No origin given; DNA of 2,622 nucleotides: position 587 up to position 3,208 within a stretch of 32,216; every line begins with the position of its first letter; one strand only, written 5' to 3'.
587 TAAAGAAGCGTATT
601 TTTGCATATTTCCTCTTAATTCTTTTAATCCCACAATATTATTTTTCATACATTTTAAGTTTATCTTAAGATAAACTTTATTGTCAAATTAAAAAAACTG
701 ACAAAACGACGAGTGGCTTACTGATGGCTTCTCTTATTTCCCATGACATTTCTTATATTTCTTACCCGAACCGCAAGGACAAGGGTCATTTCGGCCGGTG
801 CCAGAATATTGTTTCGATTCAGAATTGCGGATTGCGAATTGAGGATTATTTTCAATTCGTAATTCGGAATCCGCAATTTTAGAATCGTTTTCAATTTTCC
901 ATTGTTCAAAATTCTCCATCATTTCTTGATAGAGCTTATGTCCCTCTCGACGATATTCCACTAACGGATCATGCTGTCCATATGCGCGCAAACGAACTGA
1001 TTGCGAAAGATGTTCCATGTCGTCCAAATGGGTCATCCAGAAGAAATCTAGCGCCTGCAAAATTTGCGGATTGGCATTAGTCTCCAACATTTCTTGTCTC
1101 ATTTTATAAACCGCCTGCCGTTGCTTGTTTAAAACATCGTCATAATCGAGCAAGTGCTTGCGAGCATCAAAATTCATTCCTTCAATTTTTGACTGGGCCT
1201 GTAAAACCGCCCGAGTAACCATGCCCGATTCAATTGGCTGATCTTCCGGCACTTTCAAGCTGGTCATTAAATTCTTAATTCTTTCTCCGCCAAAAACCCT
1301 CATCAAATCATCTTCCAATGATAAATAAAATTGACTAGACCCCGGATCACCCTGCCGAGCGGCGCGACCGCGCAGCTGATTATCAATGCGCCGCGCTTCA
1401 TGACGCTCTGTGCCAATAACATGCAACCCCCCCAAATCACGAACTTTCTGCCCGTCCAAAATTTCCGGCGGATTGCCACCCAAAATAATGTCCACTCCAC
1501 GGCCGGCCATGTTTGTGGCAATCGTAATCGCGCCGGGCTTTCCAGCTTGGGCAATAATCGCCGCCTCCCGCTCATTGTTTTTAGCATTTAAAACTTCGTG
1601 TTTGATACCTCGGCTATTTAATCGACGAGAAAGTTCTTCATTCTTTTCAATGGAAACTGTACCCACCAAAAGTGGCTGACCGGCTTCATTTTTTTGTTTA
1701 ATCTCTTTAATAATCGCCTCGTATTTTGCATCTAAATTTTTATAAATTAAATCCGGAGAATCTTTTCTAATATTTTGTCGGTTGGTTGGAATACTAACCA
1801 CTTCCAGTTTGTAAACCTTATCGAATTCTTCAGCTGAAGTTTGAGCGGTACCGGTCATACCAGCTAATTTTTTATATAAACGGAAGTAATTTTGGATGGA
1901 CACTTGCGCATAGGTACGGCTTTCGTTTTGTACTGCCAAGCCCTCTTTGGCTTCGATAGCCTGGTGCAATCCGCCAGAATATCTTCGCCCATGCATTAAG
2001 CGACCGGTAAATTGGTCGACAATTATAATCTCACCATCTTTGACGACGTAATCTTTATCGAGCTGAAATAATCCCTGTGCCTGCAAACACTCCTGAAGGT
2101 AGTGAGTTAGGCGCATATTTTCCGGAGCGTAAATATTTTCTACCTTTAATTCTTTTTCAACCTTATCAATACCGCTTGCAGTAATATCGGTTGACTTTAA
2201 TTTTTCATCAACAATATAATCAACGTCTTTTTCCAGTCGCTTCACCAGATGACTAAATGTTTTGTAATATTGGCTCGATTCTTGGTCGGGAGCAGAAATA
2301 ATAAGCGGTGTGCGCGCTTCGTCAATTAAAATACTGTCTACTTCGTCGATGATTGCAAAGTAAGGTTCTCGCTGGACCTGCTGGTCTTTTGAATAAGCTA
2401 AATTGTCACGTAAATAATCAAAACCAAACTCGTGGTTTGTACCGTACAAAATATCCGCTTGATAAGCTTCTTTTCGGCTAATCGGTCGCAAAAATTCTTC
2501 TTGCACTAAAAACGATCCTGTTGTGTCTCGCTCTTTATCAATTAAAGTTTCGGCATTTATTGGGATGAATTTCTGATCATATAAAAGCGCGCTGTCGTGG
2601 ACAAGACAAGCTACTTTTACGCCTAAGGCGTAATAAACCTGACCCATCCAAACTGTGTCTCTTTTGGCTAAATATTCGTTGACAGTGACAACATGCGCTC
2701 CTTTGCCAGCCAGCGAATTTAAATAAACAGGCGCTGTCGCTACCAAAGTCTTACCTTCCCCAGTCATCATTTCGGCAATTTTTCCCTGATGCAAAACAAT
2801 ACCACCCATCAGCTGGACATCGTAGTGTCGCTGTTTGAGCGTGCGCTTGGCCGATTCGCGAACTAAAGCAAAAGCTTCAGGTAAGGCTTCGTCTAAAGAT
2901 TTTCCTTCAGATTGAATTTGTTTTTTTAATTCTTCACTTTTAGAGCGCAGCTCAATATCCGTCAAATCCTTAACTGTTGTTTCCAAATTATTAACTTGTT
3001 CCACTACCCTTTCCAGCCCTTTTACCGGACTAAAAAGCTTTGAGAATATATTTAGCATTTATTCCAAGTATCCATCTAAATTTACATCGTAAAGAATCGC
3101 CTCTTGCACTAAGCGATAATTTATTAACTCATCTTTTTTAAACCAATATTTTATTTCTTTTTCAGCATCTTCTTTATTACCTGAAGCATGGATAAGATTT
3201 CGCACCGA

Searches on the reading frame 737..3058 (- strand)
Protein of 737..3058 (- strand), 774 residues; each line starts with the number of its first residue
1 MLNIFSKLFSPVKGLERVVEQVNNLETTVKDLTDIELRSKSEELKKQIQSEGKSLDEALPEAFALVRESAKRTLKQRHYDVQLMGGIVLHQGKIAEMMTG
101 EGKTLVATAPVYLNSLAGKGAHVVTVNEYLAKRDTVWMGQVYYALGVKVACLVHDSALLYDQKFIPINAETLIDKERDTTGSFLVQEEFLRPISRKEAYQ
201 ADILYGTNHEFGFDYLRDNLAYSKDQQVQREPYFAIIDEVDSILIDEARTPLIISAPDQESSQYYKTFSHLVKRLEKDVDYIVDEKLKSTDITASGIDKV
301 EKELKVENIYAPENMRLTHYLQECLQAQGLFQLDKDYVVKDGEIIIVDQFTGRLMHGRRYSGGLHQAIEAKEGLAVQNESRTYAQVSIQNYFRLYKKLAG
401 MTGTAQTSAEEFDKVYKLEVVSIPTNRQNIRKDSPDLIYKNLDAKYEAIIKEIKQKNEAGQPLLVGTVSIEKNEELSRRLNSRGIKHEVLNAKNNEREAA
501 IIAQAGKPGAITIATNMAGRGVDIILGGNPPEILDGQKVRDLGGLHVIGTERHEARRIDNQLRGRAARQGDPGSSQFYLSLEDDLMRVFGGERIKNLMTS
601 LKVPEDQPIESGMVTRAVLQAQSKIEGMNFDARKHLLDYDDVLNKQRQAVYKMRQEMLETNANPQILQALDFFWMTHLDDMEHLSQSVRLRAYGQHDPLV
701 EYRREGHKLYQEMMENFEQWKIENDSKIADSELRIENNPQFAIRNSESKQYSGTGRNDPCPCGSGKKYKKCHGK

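Call 39: find_encoding_contigs(protein=window:737-3058:-, flank=10000, max_places=4)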
Protein window:737-3058:- (774 aa): 2 contigs read that carry it; 1 place shown.
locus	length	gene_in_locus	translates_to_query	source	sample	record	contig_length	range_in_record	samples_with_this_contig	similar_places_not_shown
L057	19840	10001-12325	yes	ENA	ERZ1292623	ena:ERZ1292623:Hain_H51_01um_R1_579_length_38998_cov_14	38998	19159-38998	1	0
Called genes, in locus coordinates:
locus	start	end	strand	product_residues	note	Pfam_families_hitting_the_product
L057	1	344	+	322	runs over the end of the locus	PF04545:Sigma70_r4, PF05066:HARE-HTH (weak)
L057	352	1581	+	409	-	PF26449:DUF8128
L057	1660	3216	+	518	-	PF01935:DUF87 (weak), PF02534:T4SS-DNA_transf, PF10412:TrwB_AAD_bind, PF12696:TraG-D_C (weak)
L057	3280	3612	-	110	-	-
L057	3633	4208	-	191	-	PF08207:EFP_N, PF01132:EFP (weak), PF09285:Elong-fact-P_C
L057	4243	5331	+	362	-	PF02540:NAD_synthase, PF02568:ThiI (faint), PF03054:tRNA_Me_trans, PF24167:DUF7411 (weak), PF20259:tRNA_Me_trans_M, PF20258:tRNA_Me_trans_C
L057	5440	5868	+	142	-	-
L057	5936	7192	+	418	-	PF03772:Competence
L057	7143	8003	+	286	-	PF25281:MBL_MAP1B (weak), PF00753:Lactamase_B, PF16661:Lactamase_B_6 (weak), PF23023:Anti-Pycsar_Apyc1 (faint), PF12706:Lactamase_B_2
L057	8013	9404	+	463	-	PF01336:tRNA_anti-codon, PF00152:tRNA-synt_2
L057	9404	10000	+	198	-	PF00334:NDK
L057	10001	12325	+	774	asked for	PF07517:SecA_DEAD, PF01043:SecA_PP_bind, PF21090:P-loop_SecA, PF07516:SecA_SW, PF02810:SEC-C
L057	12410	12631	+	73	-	-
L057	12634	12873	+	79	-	-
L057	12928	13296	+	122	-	-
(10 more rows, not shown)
